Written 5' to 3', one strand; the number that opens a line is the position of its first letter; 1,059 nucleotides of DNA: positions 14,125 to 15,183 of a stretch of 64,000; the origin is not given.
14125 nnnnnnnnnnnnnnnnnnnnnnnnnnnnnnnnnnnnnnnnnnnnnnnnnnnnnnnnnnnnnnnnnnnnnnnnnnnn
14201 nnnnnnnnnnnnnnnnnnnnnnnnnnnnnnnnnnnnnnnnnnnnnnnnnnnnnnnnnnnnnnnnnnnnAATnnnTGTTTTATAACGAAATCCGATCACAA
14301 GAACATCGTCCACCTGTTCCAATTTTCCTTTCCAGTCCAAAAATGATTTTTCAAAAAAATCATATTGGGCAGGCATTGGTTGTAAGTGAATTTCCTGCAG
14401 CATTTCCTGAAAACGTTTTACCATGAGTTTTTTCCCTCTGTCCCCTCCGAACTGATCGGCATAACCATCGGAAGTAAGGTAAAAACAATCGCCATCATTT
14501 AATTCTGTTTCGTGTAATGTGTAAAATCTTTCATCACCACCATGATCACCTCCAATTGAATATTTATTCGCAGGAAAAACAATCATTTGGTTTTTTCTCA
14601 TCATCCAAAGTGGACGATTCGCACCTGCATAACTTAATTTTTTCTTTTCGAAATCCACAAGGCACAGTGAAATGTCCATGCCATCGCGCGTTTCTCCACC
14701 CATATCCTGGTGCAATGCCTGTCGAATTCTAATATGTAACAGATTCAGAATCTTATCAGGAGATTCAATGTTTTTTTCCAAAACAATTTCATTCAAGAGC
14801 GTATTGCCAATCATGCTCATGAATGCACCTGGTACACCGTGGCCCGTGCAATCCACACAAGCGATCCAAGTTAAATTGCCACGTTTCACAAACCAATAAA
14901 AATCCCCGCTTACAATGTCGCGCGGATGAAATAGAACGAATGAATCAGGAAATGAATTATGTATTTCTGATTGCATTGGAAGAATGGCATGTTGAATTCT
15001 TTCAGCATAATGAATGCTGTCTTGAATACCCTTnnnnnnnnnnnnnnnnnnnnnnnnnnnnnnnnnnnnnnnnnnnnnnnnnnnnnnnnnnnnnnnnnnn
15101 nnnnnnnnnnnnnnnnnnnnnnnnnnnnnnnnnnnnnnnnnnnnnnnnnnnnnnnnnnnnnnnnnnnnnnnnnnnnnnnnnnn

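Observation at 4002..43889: Array of eight paralogous periplasmic-sensor / PP2C (SpoIIE-type) phosphatase membrane proteins in 40 kb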

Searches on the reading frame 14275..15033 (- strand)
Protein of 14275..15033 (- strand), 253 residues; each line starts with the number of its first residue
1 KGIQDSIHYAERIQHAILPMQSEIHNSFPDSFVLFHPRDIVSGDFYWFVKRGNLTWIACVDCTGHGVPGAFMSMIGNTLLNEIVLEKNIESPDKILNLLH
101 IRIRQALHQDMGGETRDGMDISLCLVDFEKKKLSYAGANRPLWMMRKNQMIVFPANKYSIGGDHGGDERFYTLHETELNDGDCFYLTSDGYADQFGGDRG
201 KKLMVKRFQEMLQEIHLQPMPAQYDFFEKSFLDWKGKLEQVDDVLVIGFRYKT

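Call 25: find_related_loci(query=A2, collection=genome_contigs, flank=10000)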
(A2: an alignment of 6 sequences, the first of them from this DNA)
Query A2 (253 aa) in genome_contigs; peptide patterns used: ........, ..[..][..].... (x = any residue, [..] = any of these).
599 stretches matched a pattern (row limit reached: there are more); 596 encode a relative of the query (tblastn E <= 1e-3); the best 80 are kept; 80 distinct loci.
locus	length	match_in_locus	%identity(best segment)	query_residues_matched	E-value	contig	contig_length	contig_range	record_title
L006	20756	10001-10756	53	3-250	6e-83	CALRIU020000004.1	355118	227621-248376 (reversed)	MAG: Hydrocarboniphaga daqingensis isolate JJ-AX1-329-3-mx-bin493 genome assembly, contig: JJ-MOM7-71-C6, whole genome s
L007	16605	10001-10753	51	1-250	4e-83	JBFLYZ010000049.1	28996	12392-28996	MAG: Bacteroidota bacterium isolate MAG098 MAG098_49, whole genome shotgun sequence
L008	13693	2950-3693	51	3-250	8e-81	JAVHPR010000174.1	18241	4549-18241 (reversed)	MAG: Bacteroidia bacterium isolate WB02no9_35_13 NODE_2444_length_18241_cov_8.048004, whole genome shotgun sequence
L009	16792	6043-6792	51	1-250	3e-79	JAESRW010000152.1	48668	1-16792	MAG: Flavobacteriales bacterium isolate NORP269 Contig_source1383C_1702, whole genome shotgun sequence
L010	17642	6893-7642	48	1-250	2e-78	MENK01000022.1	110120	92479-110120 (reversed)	MAG: Bacteroidetes bacterium GWB2_32_14 gwb2_scaffold_38, whole genome shotgun sequence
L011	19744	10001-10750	48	1-250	1e-77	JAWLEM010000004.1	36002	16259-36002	MAG: Bacteroidales bacterium isolate 20BLK6-1.bin.63 NODE_925_length_36002_cov_14.144361, whole genome shotgun sequence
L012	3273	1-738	50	9-250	2e-78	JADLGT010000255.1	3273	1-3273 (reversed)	MAG: Bacteroidia bacterium isolate SJ452 c_000001297032, whole genome shotgun sequence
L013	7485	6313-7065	48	1-250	8e-78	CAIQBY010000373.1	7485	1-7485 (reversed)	MAG: uncultured Bacteroidetes bacterium isolate Umea3_bin-1094 genome assembly, contig: bin-1094:373/423, whole genome s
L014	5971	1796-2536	48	3-250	7e-78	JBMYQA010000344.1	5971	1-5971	MAG: Flammeovirgaceae bacterium isolate ME_XS_2305_bin_46 ME_XS_2305_bin_46_389, whole genome shotgun sequence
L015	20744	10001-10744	51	3-249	2e-77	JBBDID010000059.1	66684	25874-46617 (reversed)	MAG: Crocinitomicaceae bacterium isolate LejiaA_38_25 Lejia_A_764_length_66684_cov_15, whole genome shotgun sequence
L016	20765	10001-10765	50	3-253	2e-77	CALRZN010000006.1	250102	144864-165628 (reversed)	MAG: Chitinophaga pinensis isolate JJ-MAA6-279-6-m2-bin102 genome assembly, contig: JJ-MAA6-279-C11, whole genome shotgu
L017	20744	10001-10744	50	3-250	2e-77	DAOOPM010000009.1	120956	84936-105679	MAG TPA_asm: Tenuifilaceae bacterium isolate AMR_MDS_2597 NODE_130_length_120956_cov_8.983375, whole genome shotgun sequ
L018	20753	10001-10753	49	3-250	7e-77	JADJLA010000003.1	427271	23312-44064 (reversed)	MAG: Sphingobacteriaceae bacterium isolate EsbE_18-Q3-R3-47_MAXAC.117_sub tig00001791-10-4265060, whole genome shotgun s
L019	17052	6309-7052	50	3-250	4e-77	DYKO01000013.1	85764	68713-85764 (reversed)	MAG TPA_asm: Rikenella microfusus isolate SulCav_AS07-7_2_41_48 SulCav_AS07_7_184_length_85764_cov_29_746211, whole geno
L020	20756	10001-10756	48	1-252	6e-77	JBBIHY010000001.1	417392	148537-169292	MAG: Bacteroidota bacterium isolate RSS170216_bin_125 NODE_1_length_417392_cov_10.102922, whole genome shotgun sequence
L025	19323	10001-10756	47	1-252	6e-76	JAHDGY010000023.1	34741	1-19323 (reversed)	MAG: Flavobacteriales bacterium isolate MAG-57 RZ_3454, whole genome shotgun sequence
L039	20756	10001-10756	45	1-251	4e-74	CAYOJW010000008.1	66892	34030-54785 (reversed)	MAG TPA_asm: uncultured Roseivirgaceae bacterium isolate SRP344714_co2_260 genome assembly, contig: NODE_937_length_6689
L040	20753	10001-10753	45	1-251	4e-74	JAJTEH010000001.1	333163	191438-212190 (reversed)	MAG: Flammeovirgaceae bacterium isolate 49625_E12 Sample_49625_scaffold_0, whole genome shotgun sequence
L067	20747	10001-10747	45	3-251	4e-71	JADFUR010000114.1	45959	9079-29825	MAG: Bacteroidetes bacterium isolate C4.bin.5 k83_3175930, whole genome shotgun sequence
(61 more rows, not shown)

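Call 29: search_protein_families(library=pfam, proteins=[L016:11885-12442:+, L039:10801-11358:+, L016:12470-12850:+, L025:11851-12246:-, L013:3811-4341:+, L013:4367-5260:+, L040:11907-14981:+, L016:10907-11737:+, L016:13004-13669:+, L067:14981-16093:-], max_evalue=0.01)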
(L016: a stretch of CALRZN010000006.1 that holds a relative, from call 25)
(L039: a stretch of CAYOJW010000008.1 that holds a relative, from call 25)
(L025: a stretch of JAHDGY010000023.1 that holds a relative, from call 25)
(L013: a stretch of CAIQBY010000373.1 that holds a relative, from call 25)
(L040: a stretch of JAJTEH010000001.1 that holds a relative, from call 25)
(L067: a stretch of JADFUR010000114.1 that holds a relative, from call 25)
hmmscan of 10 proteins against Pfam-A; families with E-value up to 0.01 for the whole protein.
L016:11885-12442:+ (185 aa): 2 families
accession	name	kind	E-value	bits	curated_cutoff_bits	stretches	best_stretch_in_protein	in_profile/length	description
PF19788.4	DUF6272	-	2.1e-43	147.6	26.6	1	40-177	1-134/134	Family of unknown function (DUF6272)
PF14677.12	FANCI_S3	-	8.5e-05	22.8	25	1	26-70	137-181/216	FANCI solenoid 3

L039:10801-11358:+ (185 aa): 1 family
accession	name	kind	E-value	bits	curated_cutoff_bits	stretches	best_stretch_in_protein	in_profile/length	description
PF19788.4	DUF6272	-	1.2e-42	145.2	26.6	1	40-174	2-134/134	Family of unknown function (DUF6272)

L016:12470-12850:+ (126 aa): 1 family
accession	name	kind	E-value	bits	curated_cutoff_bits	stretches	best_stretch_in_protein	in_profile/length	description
PF09345.15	SiaC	-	2.5e-44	150.2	24.5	1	6-123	1-119/120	SiaC family regulatory phosphoprotein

L025:11851-12246:- (131 aa): 1 family
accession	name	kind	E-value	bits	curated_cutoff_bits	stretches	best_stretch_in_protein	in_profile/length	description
PF09345.15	SiaC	-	1.6e-31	108.9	24.5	1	7-128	2-119/120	SiaC family regulatory phosphoprotein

L013:3811-4341:+ (176 aa): 1 family
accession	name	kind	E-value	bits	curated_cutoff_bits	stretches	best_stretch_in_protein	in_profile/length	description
PF13689.11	DUF4154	-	1.6e-32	113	24.9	1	33-174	4-142/143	YfiR/HmsC-like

L013:4367-5260:+ (297 aa): 2 families
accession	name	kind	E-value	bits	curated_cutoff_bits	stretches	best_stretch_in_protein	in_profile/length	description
PF14559.12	TPR_19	-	8.2e-05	23.3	25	0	246-282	7-43/68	Tetratricopeptide repeat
PF13414.12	TPR_11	-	0.0087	16.2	26.8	0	192-218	15-41/42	TPR repeat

L040:11907-14981:+ (1024 aa): 7 families
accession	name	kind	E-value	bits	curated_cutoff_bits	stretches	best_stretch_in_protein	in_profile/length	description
PF00005.33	ABC_tran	-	1.5e-31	110.3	25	1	267-416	3-137/137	ABC transporter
PF01061.29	ABC2_membrane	-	4.8e-18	65.9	26.9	1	563-752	2-187/211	ABC-2 type transporter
PF05099.18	TerB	-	6.3e-07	30.1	24.4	1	8-135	3-115/118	Tellurite resistance protein TerB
PF19055.6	ABC2_membrane_7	-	2.7e-05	23.7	22.7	1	445-482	1-38/410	ABC-2 type transporter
PF12698.13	ABC2_membrane_3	-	6.6e-05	22.6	31.6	1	602-755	141-299/347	ABC-2 family transporter protein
PF13304.12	AAA_21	-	0.00052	20.6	27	0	391-440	241-294/304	AAA domain, putative AbiEii toxin, Type IV TA system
PF00004.35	AAA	-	0.0015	19.4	21.2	0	280-421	3-73/131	ATPase family associated with various cellular activities (AAA)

L016:10907-11737:+ (276 aa): 0 families

L016:13004-13669:+ (221 aa): 1 family
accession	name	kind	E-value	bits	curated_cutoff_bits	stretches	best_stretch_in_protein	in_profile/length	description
PF13620.12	CarboxypepD_reg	-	1.6e-05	25.6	32.3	1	69-133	9-72/82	Carboxypeptidase regulatory-like domain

L067:14981-16093:- (370 aa): 1 family
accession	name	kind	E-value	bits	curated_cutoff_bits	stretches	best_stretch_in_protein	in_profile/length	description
PF19788.4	DUF6272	-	3.4e-76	253.8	26.6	2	46-174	2-134/134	Family of unknown function (DUF6272)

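Call 30: search_protein_families(library=ncbifam, proteins=[L016:11885-12442:+, L039:10801-11358:+, L016:12470-12850:+, L025:11851-12246:-, L013:3811-4341:+, L013:4367-5260:+, L040:11907-14981:+, L016:10907-11737:+, L016:13004-13669:+, L067:14981-16093:-], max_evalue=0.01)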
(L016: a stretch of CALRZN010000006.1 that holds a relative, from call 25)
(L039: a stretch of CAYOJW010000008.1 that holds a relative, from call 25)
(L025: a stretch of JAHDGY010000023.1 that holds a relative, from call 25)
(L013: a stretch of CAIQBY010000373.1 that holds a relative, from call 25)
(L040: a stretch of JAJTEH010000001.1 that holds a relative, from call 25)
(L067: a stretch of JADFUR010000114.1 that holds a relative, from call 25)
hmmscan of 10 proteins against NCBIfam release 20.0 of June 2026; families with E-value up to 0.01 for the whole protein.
L016:11885-12442:+ (185 aa): 4 families
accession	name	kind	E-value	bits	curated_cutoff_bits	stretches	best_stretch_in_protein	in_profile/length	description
NF038262.1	SiaB_fam_kinase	subfamily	2.8e-51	173.6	85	1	6-183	2-177/177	SiaB family protein kinase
NF038264.1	kinase_SiaB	equivalog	1e-25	90.5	225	1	4-183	1-176/176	biofilm regulation protein kinase SiaB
NF047703.1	slr1658_superfam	superfamily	0.00016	21.1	100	1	26-178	39-178/185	slr1658 superfamily regulator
NF052618.1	slr1658_cyano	equivalog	0.00025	20.7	200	1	26-181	42-185/191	slr1658 family protein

L039:10801-11358:+ (185 aa): 4 families
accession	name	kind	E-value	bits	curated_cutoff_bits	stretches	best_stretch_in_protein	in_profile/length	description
NF038262.1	SiaB_fam_kinase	subfamily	5.5e-55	185.7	85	1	4-180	1-177/177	SiaB family protein kinase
NF038264.1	kinase_SiaB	equivalog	1.6e-24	86.6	225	1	4-180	2-176/176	biofilm regulation protein kinase SiaB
NF047703.1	slr1658_superfam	superfamily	7.4e-08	32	100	1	24-177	38-180/185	slr1658 superfamily regulator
NF052618.1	slr1658_cyano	equivalog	8.2e-07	28.8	200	1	23-178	40-185/191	slr1658 family protein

L016:12470-12850:+ (126 aa): 1 family
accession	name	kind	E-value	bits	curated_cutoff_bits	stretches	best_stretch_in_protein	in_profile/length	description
NF038265.1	phos_prot_SiaC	equivalog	1.3e-28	99.5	150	1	4-121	3-120/122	biofilm regulation phosphoprotein SiaC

L025:11851-12246:- (131 aa): 1 family
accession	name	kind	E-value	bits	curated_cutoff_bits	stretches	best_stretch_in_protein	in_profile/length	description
NF038265.1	phos_prot_SiaC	equivalog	6.2e-18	65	150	1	7-126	6-120/122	biofilm regulation phosphoprotein SiaC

L013:3811-4341:+ (176 aa): 2 families
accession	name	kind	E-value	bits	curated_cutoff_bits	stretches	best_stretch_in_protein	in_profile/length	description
NF053591.1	YfiR_like_TOL0243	equivalog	2.7e-30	105.3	125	1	33-174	5-146/150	TOL_0243 family YfiR-like periplasmic protein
NF053586.1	sequest_YfiR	equivalog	9.3e-07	29.1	85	1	40-166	12-132/141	regulatory sequestration protein YfiR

L013:4367-5260:+ (297 aa): 0 families

L040:11907-14981:+ (1024 aa): 187 families (the best 25 are shown)
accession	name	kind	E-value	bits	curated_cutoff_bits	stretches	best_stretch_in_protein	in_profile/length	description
TIGR00955.1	3a01204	subfamily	2e-75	254.6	736.35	1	265-752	41-528/617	pigment precursor permease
TIGR00956.1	3a01205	subfamily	1.4e-46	158.8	1959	1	267-472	781-987/1394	pleiotropic drug resistance family protein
TIGR01188.1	drrA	subfamily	5.5e-39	134.3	312.45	1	273-464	17-200/302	daunorubicin resistance ABC transporter, ATP-binding protein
TIGR03608.1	L_ocin_972_ABC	subfamily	2.8e-34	118.4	254.85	1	266-459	15-204/206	putative bacteriocin export ABC transporter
TIGR02673.1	FtsE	equivalog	1.4e-32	113.1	264.85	1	256-463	9-212/214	cell division ATP-binding protein FtsE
TIGR03864.1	PQQ_ABC_ATP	hypoth_equivalog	3.7e-32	111.7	302.25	1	264-464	16-208/236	ABC transporter, ATP-binding subunit, PQQ-dependent alcohol dehydrogenase system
TIGR04521.1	ECF_ATPase_2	equivalog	5.7e-32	110.9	330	1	262-466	18-223/279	energy-coupling factor transporter ATPase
TIGR03375.1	type_I_sec_LssB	subfamily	2.6e-30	105.3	693.1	1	262-464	480-677/696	type I secretion system permease/ATPase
TIGR02315.1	ABC_phnC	equivalog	3.5e-30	105.2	266.1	1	257-462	10-220/243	phosphonate ABC transporter ATP-binding protein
TIGR02857.1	CydD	equivalog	3.8e-30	105.3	435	1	257-449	330-519/529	thiol reductant ABC exporter subunit CydD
NF010158.0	PRK13637.1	equivalog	1.9e-29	102.7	390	1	259-465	17-222/287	energy-coupling factor transporter ATPase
NF038007.1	ABC_ATP_DarD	equivalog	3.9e-29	101.7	375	1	265-463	21-215/218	darobactin export ABC transporter ATP-binding protein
TIGR02982.1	heterocyst_DevA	subfamily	2.8e-28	99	295.8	1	270-464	26-217/220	ABC exporter ATP-binding subunit, DevA family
TIGR00968.1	3a0106s01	subfamily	3.6e-28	98.7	342.75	1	267-464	18-207/237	sulfate ABC transporter ATP-binding protein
NF040933.2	ABC_arch_GlcV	equivalog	6.2e-28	97.7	450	1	265-464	22-218/357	glucose ABC transporter ATP-binding protein GlcV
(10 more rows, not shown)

L016:10907-11737:+ (276 aa): 0 families

L016:13004-13669:+ (221 aa): 1 family
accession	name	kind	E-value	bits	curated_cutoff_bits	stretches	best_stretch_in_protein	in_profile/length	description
NF053607.1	CHU_0125_OmpA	equivalog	0.0037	15.8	620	1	64-133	430-499/639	CHU_0125 family OmpA-like outer membrane integrity protein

L067:14981-16093:- (370 aa): 2 families
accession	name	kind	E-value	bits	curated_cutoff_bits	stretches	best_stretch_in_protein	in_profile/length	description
NF038262.1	SiaB_fam_kinase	subfamily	2.9e-81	271.2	85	2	11-179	2-176/177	SiaB family protein kinase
NF038264.1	kinase_SiaB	equivalog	4.2e-36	124.4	225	2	44-178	36-174/176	biofilm regulation protein kinase SiaB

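Call 45: search_solved_structures(query=L016:12470-12850:+, max_evalue=0.01, show_alignments=1)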
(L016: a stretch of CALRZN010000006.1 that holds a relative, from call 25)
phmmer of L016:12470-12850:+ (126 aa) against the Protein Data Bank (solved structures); distinct sequences matched with E-value up to 0.01: 2.
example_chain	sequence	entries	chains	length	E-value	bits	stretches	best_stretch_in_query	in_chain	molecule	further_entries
6kko_C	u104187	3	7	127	4.7e-21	78.1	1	4-120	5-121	DUF1987 domain-containing protein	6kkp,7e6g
6k4f_U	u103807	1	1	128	4.8e-21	78.1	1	4-120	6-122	DUF1987 domain-containing protein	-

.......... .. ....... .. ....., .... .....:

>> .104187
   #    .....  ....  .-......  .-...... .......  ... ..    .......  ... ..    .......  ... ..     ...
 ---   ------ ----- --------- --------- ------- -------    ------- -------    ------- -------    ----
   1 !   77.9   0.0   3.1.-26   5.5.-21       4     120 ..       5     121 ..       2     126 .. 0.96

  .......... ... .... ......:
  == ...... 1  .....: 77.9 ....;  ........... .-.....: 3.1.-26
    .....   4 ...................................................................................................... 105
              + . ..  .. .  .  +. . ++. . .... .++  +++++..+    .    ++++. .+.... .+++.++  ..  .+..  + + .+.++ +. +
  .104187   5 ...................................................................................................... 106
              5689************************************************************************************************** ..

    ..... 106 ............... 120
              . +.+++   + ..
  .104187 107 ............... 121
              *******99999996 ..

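Call 46: search_solved_structures(query=L016:11885-12442:+, max_evalue=0.01, show_alignments=1)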
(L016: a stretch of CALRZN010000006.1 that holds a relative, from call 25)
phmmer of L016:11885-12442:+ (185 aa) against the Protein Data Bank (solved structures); distinct sequences matched with E-value up to 0.01: 1.
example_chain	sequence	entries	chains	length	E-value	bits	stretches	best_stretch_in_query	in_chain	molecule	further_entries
6kko_A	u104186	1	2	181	1.5e-14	57.7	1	4-180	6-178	Putative serine phosphatase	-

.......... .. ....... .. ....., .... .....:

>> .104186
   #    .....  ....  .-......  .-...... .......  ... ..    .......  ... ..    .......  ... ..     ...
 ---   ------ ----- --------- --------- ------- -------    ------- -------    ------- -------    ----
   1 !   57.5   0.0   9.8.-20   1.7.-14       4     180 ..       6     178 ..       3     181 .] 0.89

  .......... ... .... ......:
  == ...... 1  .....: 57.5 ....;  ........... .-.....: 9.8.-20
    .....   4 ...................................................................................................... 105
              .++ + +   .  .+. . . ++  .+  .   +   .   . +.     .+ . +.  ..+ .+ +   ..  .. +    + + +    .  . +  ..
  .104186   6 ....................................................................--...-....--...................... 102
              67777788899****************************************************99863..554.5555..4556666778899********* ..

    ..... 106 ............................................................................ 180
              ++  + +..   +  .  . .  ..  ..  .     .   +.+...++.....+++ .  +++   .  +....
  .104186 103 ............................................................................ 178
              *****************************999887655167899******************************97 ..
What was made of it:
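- These proteins hit the solved P. aeruginosa SiaB and SiaC chains, and the NTSS phospho-site is conserved (calls 45, 46).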

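Call 49: search_protein_families(library=pfam, alignment_id=A4, max_evalue=0.001)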
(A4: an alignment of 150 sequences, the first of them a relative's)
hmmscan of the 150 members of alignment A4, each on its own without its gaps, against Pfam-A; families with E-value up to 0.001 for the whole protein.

A. member 1, L006:13135-13545:+ (137 aa): 1 family
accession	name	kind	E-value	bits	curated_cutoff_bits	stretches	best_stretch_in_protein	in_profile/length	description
PF13380.12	CoA_binding_2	-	7.1e-23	81.7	22.8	1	20-131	1-114/116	CoA binding domain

B. families by the number of members that match (of 150 scanned): 133 families (the first 25 are shown)
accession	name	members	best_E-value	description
PF09345.15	SiaC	8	3.4e-45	SiaC family regulatory phosphoprotein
PF13689.11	DUF4154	8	1.2e-33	YfiR/HmsC-like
PF19788.4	DUF6272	7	1.5e-44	Family of unknown function (DUF6272)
PF13649.12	Methyltransf_25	6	3.7e-24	Methyltransferase domain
PF13847.12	Methyltransf_31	6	3.4e-22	Methyltransferase domain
PF08241.18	Methyltransf_11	5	3.8e-21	Methyltransferase domain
PF13489.12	Methyltransf_23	5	6e-14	Methyltransferase domain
PF08242.18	Methyltransf_12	5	2.1e-12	Methyltransferase domain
PF04542.20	Sigma70_r2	4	2.8e-19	Sigma-70 region 2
PF08281.18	Sigma70_r4_2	4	8e-12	Sigma-70, region 4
PF01209.24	Ubie_methyltran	3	7.3e-53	ubiE/COQ5 methyltransferase family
PF01339.22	CheB_methylest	3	1.4e-50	CheB methylesterase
PF00160.26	Pro_isomerase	3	2.4e-41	Cyclophilin type peptidyl-prolyl cis-trans isomerase/CLD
PF00072.30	Response_reg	3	9.4e-27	Response regulator receiver domain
PF01503.22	PRA-PH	3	4.2e-22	Phosphoribosyl-ATP pyrophosphohydrolase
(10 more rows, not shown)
